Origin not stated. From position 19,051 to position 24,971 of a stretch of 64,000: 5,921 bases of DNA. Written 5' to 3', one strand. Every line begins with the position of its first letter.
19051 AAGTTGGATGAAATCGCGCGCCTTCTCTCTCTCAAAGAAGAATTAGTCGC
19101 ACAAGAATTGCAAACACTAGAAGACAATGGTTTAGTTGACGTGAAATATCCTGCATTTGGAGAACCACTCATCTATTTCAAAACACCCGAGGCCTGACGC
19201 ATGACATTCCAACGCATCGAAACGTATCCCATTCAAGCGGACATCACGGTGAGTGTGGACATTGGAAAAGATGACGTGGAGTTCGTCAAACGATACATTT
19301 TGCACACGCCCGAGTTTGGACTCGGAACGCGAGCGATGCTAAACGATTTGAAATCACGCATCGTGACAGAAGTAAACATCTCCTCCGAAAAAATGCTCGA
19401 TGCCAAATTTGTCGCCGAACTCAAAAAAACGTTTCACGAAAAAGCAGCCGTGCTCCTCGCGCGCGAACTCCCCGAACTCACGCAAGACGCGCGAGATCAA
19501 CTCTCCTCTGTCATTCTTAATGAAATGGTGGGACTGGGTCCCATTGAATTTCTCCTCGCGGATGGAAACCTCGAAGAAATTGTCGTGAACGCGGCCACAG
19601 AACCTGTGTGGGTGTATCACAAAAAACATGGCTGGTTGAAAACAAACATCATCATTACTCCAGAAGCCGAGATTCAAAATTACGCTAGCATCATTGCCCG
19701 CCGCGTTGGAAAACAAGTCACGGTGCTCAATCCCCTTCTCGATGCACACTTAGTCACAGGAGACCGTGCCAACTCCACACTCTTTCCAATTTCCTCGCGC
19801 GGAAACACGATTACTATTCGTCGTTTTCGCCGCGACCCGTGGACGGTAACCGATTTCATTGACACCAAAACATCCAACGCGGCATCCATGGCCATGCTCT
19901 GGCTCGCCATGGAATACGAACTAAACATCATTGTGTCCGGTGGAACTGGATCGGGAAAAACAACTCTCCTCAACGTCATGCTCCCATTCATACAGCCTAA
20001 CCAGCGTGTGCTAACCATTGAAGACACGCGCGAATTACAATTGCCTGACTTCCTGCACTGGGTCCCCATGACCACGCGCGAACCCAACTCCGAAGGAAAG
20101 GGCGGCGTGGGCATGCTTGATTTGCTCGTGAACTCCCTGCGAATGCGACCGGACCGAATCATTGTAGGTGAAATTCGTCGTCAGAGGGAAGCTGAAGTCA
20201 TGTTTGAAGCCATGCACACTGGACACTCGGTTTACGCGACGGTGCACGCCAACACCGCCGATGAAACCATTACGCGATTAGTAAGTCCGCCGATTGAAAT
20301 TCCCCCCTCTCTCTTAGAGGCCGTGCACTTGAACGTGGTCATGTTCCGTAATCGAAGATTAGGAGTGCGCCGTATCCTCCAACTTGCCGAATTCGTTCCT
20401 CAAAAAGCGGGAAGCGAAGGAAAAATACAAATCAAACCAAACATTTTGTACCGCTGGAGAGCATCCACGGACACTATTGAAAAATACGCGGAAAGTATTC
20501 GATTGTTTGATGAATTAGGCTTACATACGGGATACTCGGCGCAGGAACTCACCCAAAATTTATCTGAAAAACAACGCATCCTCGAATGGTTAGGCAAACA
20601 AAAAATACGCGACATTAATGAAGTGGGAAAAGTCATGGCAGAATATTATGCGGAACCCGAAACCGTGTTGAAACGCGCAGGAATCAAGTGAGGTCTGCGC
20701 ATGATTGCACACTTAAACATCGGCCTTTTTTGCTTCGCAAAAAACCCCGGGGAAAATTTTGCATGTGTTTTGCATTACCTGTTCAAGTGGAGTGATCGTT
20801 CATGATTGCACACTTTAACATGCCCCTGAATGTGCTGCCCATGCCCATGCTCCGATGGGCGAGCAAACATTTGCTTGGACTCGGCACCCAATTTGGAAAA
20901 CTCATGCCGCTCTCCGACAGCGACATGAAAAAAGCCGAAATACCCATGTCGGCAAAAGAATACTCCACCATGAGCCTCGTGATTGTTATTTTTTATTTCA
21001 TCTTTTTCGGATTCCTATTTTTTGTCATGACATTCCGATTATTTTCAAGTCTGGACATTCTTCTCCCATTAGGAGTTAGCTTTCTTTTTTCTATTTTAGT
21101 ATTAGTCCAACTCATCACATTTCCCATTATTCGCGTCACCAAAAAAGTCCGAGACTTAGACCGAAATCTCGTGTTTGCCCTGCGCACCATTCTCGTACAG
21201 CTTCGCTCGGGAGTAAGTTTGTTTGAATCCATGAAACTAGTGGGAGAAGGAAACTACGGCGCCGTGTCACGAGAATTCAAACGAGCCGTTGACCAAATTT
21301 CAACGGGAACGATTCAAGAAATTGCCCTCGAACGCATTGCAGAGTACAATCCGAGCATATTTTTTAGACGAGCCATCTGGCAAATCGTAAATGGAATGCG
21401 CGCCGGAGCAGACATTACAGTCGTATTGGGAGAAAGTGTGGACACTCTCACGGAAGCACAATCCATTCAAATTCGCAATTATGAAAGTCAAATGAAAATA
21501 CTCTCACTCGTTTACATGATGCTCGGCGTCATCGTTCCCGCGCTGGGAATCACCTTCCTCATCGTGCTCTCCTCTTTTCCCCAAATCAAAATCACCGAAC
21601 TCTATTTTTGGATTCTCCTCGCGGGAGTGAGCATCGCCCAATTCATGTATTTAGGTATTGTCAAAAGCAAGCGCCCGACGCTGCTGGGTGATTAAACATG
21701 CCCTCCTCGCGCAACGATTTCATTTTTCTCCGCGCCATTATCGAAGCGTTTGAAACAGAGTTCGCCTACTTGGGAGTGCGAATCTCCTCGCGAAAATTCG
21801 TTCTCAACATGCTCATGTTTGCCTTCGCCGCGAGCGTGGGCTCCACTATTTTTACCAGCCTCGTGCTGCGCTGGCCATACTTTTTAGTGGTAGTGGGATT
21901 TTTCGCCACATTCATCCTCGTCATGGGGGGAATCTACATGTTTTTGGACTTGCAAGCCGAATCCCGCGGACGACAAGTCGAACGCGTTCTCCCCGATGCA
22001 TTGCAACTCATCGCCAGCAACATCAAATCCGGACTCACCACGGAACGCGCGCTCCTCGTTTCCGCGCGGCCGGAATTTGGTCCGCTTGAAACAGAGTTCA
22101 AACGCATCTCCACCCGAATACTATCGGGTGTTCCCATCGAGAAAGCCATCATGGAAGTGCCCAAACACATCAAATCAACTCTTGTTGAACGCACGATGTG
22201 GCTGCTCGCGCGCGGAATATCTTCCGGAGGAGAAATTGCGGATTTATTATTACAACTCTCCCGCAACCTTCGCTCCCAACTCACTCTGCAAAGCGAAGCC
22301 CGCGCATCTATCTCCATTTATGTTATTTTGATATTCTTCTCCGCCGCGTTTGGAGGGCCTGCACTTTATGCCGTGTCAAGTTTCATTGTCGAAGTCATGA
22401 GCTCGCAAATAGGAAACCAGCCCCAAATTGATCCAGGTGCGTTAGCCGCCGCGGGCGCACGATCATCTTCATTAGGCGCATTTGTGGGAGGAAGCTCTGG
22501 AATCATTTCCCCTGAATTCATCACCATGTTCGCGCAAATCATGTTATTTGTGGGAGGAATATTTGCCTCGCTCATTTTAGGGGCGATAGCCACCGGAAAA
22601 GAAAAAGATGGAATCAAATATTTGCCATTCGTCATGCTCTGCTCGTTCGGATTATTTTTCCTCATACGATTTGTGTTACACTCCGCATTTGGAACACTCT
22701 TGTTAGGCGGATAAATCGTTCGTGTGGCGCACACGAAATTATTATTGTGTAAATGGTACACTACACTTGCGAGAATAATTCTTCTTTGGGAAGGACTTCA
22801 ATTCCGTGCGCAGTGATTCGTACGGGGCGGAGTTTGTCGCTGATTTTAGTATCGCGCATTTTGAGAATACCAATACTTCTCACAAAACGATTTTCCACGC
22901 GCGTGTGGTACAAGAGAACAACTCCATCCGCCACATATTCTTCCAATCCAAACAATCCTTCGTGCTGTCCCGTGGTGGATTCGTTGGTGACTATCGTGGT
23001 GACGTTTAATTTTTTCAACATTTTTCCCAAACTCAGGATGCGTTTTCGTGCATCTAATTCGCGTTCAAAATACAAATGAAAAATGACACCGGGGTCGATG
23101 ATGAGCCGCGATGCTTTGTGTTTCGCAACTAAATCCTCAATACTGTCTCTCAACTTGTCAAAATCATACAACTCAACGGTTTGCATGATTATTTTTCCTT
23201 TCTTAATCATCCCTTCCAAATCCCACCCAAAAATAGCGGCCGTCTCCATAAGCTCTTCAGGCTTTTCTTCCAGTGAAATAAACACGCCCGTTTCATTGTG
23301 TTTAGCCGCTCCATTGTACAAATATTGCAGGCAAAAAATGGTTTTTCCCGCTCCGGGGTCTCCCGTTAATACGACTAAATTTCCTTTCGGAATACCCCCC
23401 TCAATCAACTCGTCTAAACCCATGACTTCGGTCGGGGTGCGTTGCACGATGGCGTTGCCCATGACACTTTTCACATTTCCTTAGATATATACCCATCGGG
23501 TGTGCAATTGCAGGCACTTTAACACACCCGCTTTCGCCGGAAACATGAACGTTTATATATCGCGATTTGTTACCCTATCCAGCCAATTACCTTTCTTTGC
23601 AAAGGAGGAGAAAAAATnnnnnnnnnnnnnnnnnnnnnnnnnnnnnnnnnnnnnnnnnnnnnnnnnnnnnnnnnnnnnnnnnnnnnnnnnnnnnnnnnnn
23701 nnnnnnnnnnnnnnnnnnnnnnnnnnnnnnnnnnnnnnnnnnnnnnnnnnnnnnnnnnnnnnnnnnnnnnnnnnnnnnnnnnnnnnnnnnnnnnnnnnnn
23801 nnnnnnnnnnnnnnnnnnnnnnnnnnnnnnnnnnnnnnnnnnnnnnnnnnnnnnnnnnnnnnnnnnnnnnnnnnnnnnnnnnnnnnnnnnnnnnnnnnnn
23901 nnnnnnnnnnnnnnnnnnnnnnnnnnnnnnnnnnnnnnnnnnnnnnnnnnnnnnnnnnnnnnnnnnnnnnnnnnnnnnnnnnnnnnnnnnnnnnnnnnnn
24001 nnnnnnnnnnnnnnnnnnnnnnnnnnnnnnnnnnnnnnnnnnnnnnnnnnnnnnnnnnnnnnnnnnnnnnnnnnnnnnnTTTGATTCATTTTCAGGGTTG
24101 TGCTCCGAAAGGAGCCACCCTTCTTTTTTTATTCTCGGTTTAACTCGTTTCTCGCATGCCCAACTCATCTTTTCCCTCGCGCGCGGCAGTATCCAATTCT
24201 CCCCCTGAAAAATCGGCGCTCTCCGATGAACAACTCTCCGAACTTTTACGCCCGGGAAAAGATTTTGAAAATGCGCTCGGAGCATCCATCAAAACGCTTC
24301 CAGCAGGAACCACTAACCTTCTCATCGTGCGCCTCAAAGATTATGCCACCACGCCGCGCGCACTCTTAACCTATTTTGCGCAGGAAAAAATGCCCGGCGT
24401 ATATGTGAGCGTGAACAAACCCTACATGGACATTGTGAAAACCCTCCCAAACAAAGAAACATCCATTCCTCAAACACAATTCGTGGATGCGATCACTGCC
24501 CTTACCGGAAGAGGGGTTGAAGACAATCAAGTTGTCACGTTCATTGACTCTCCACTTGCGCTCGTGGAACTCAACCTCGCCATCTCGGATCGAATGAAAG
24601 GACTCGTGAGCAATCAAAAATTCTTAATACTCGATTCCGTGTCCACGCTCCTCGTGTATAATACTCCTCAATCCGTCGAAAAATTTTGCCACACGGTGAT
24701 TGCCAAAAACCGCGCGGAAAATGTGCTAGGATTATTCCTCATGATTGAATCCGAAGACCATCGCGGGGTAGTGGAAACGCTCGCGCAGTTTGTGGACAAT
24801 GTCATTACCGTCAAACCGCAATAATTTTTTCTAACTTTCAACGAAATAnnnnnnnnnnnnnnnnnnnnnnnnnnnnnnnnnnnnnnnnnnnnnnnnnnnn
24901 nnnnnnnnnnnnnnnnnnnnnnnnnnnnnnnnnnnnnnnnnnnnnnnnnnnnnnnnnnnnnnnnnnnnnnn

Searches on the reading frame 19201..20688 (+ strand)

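Call 70: search_protein_families(library=pfam, proteins=[window:19201-20688:+], max_evalue=0.0001)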
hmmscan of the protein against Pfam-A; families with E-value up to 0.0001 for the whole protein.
window:19201-20688:+ (496 aa): 1 family
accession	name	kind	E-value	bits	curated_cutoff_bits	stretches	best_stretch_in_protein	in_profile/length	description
PF00437.27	T2SSE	-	8.4e-40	137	24.9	1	195-362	99-257/370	Type II/IV secretion system protein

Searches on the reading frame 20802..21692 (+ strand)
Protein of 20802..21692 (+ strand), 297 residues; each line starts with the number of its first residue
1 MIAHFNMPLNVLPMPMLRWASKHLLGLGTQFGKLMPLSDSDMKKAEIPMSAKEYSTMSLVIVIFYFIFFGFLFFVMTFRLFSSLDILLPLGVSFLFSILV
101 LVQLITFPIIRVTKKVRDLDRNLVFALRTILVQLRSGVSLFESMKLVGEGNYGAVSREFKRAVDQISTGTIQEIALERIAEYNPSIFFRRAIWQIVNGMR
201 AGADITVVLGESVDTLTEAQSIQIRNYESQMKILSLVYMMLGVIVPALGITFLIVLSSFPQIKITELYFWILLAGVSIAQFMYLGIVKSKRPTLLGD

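Call 89: search_protein_families(library=pfam, proteins=[window:20802-21692:+], max_evalue=0.0001)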
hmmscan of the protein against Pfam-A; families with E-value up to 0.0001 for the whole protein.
window:20802-21692:+ (297 aa): 1 family
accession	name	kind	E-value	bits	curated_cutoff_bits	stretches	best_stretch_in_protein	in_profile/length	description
PF00482.28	T2SSF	-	4.8e-14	52.8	25.2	1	126-250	1-122/125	Type II secretion system (T2SS), protein F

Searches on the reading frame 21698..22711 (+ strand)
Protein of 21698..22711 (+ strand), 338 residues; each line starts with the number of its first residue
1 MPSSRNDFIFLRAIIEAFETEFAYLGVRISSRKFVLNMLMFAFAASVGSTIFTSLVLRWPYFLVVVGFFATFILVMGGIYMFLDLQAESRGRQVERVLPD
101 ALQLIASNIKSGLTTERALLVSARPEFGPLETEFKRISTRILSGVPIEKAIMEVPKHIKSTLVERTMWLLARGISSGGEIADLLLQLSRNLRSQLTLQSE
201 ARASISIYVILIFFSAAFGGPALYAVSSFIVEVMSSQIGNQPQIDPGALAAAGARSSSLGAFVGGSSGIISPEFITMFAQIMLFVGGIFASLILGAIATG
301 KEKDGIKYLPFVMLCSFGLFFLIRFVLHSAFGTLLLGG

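Call 89: search_protein_families(library=pfam, proteins=[window:21698-22711:+], max_evalue=0.0001)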
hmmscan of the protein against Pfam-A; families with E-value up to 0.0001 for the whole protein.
window:21698-22711:+ (338 aa): 1 family
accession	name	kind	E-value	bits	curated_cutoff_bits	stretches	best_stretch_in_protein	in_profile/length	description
PF00482.28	T2SSF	-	1.4e-13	51.3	25.2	1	102-224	2-121/125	Type II secretion system (T2SS), protein F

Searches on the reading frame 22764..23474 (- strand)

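Call 89: search_protein_families(library=pfam, proteins=[window:22764-23474:-], max_evalue=0.0001)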
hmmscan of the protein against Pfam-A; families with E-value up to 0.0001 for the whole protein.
window:22764-23474:- (237 aa): 3 families
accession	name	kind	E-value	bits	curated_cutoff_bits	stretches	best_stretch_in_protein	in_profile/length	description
PF06745.19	ATPase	-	3.2e-59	200.5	26.6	1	14-231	2-230/231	KaiC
PF03796.21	DnaB_C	-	1.5e-08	34.7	27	1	14-115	3-99/255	DnaB-like helicase C terminal domain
PF13481.12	AAA_25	-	6.9e-07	29.5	27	1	20-73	22-85/195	AAA domain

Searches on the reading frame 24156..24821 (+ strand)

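Call 89: search_protein_families(library=pfam, proteins=[window:24156-24821:+], max_evalue=0.0001)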
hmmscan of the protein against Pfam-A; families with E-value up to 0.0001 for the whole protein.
window:24156-24821:+ (222 aa): 1 family
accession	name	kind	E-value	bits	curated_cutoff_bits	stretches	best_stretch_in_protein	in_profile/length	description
PF24336.1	DUF7504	-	1.2e-12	49.1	27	1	53-219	2-179/179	Family of unknown function (DUF7504)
